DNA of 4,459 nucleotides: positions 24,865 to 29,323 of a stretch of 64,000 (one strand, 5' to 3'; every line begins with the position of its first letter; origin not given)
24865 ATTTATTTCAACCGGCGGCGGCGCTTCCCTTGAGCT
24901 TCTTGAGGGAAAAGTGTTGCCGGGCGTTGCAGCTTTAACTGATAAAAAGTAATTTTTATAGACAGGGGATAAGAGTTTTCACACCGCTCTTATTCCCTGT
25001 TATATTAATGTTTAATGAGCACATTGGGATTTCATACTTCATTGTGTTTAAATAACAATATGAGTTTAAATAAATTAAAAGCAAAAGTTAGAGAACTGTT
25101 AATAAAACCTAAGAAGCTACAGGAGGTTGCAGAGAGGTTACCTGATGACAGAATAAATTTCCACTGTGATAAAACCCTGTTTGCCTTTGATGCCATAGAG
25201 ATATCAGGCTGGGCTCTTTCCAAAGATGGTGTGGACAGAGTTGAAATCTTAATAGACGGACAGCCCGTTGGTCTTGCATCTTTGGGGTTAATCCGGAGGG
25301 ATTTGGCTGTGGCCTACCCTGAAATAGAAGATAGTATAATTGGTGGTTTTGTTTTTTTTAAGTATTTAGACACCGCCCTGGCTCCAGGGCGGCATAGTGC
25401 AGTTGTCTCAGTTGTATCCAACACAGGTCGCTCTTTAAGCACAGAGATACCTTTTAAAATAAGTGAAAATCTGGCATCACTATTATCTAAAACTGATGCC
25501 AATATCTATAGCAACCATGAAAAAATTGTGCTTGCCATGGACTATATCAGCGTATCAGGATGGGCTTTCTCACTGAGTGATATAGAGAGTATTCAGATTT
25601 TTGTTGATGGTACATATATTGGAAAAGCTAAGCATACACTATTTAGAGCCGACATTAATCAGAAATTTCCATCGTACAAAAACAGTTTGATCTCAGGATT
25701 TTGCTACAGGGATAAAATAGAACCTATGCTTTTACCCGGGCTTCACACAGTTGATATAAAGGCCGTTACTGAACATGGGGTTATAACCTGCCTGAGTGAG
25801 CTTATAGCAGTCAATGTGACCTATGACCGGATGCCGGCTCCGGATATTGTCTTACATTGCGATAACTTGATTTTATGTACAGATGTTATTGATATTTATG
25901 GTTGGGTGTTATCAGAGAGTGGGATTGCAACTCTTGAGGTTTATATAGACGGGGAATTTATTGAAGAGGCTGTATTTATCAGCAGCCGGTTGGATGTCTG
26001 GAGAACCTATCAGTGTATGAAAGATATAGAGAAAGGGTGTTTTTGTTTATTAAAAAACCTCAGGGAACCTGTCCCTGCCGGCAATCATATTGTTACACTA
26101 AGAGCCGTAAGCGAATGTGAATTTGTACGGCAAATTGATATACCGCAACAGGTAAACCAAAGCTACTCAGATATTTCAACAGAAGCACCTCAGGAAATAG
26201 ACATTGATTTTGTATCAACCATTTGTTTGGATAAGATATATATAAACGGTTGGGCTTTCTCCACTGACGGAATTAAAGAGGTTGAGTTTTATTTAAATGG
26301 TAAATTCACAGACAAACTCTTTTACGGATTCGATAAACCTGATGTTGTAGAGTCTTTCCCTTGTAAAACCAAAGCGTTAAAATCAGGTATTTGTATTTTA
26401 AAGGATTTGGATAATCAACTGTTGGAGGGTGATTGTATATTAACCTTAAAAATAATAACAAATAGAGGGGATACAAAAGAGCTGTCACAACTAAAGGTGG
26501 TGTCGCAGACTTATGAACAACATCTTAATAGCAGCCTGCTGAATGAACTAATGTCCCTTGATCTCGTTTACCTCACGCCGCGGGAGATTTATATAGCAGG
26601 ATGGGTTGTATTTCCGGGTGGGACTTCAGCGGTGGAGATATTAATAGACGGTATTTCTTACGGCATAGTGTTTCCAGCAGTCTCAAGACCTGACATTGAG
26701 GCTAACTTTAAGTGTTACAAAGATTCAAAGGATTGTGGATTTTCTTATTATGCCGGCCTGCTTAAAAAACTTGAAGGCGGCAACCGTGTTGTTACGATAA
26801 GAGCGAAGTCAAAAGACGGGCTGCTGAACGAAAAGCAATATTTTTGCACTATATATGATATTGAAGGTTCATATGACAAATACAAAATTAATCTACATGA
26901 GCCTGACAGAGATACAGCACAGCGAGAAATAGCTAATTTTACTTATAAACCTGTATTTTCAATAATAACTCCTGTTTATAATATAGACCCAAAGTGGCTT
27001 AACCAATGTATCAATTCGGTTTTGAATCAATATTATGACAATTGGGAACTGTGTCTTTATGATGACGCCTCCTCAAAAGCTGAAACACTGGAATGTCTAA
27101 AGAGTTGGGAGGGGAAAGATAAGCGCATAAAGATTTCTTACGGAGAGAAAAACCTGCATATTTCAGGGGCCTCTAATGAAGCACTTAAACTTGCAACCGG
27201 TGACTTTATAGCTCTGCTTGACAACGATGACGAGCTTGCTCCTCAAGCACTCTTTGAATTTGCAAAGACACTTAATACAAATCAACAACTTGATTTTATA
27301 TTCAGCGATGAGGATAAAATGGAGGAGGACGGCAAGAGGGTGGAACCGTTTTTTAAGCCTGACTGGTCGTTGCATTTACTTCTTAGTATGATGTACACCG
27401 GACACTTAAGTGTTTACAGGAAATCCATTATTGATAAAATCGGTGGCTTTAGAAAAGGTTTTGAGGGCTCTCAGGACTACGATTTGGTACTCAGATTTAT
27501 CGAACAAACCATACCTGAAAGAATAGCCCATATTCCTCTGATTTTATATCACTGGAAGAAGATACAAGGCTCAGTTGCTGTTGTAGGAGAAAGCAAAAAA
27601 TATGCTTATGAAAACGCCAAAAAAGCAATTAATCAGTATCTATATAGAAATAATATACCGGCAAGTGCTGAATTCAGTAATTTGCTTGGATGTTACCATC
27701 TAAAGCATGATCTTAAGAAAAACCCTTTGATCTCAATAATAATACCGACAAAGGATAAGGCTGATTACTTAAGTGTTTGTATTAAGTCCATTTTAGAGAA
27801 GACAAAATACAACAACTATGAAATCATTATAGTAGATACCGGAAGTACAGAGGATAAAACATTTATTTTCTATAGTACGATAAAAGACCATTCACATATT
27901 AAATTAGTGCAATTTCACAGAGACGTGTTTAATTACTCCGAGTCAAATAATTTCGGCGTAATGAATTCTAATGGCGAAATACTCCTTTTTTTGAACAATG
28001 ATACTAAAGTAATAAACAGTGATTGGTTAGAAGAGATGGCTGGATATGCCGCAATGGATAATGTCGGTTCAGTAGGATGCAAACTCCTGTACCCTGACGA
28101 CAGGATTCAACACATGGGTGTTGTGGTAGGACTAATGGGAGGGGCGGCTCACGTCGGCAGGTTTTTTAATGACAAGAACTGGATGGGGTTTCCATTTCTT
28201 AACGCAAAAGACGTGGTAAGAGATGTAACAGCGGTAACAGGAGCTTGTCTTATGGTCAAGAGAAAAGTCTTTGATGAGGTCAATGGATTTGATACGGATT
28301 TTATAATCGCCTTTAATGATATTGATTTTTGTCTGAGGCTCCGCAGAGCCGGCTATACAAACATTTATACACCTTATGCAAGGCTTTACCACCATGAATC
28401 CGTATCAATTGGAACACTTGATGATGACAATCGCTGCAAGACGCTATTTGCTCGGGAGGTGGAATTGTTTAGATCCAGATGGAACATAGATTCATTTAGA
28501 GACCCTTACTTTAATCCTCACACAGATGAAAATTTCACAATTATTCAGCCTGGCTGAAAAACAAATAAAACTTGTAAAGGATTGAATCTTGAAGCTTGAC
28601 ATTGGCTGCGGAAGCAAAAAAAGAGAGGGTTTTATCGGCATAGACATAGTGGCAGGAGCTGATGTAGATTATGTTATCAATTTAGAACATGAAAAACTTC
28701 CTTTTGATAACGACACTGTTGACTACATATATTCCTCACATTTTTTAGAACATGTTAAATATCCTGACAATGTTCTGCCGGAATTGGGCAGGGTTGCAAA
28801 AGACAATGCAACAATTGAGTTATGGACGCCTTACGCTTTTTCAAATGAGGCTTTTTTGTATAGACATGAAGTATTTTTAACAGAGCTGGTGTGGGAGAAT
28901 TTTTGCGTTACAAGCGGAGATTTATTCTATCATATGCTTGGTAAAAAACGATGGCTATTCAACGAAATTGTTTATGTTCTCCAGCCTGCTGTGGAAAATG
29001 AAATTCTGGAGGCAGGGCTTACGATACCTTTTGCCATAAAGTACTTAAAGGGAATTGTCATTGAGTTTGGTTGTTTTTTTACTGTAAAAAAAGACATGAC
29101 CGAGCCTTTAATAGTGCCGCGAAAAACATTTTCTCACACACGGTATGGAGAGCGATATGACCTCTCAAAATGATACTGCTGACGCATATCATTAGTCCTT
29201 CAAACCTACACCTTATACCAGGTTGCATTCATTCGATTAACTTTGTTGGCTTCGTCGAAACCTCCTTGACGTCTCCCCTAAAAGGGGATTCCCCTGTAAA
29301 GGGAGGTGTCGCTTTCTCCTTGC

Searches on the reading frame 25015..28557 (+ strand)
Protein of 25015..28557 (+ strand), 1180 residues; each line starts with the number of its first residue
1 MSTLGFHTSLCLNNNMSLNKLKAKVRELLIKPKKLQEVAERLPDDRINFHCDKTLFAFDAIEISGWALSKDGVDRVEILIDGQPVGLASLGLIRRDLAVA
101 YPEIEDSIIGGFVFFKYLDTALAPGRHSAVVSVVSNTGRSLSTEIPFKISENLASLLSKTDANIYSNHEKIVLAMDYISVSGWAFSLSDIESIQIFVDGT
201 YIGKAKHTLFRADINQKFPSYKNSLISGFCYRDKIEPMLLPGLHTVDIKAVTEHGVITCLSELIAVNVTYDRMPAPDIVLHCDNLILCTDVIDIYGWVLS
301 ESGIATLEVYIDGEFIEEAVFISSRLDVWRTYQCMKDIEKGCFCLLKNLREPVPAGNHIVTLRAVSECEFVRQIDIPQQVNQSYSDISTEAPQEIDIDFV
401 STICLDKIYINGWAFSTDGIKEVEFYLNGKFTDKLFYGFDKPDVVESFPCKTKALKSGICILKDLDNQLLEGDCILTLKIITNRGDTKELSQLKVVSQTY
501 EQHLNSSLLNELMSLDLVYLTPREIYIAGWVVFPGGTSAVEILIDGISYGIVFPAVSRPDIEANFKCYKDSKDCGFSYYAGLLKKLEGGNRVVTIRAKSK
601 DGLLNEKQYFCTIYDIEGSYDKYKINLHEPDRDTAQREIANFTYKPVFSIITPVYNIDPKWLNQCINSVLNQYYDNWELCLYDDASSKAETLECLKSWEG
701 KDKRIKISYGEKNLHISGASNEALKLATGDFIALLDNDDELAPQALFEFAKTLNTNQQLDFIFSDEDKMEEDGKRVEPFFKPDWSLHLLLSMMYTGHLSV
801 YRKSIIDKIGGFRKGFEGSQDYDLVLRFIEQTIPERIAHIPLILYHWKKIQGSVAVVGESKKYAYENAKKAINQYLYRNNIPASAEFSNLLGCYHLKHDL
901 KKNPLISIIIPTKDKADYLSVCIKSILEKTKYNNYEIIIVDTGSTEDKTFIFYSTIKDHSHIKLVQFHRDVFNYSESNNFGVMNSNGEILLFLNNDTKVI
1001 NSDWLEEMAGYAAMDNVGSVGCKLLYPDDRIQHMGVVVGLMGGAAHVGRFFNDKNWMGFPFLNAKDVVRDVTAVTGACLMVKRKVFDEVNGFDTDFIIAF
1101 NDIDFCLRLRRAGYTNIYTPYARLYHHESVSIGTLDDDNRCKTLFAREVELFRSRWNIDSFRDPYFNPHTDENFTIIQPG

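Call 9: search_protein_families(library=pfam, proteins=[window:25015-28557:+], max_evalue=0.001)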
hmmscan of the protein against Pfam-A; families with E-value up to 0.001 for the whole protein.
window:25015-28557:+ (1180 aa): 7 families
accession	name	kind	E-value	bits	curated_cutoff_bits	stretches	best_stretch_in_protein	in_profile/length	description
PF00535.33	Glycos_transf_2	-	2.5e-49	167.9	23.3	2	649-809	1-167/168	Glycosyl transferase family 2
PF13641.12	Glyco_tranf_2_3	-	3.6e-18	66.9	27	1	906-1128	3-213/230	Glycosyltransferase like family 2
PF10111.15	Glyco_tranf_2_2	-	8.3e-17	62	27.3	2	908-1117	2-206/276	Glycosyltransferase like family 2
PF17957.7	Big_7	-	6.8e-13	49.5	24.1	0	58-87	17-46/70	Bacterial Ig domain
PF13632.12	Glyco_trans_2_3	-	7.2e-11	42.7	27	1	1051-1132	52-127/198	Glycosyl transferase family group 2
PF13712.12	Glyco_tranf_2_5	-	7e-05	23.1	27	1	974-1123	41-183/210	Glycosyltransferase like family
PF02709.20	Glyco_transf_7C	-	8.1e-05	22.6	23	0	1070-1116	15-62/78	N-terminal domain of galactosyltransferase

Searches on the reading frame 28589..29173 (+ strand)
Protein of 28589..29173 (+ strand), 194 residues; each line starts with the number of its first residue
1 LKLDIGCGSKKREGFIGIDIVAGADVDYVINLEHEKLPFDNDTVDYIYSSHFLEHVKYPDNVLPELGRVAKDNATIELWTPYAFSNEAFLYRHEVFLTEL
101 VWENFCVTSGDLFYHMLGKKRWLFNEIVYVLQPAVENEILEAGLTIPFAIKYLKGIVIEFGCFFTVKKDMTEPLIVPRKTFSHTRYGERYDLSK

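Call 9: search_protein_families(library=pfam, proteins=[window:28589-29173:+], max_evalue=0.001)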
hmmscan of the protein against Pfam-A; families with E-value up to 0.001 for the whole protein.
window:28589-29173:+ (194 aa): 3 families
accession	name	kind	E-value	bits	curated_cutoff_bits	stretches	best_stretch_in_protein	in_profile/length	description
PF08241.18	Methyltransf_11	-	9.9e-08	33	21.2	1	30-74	47-91/95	Methyltransferase domain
PF13489.12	Methyltransf_23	-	1.2e-05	25.6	27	1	4-85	28-123/164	Methyltransferase domain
PF08242.18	Methyltransf_12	-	0.00088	20.4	30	0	33-75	58-97/98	Methyltransferase domain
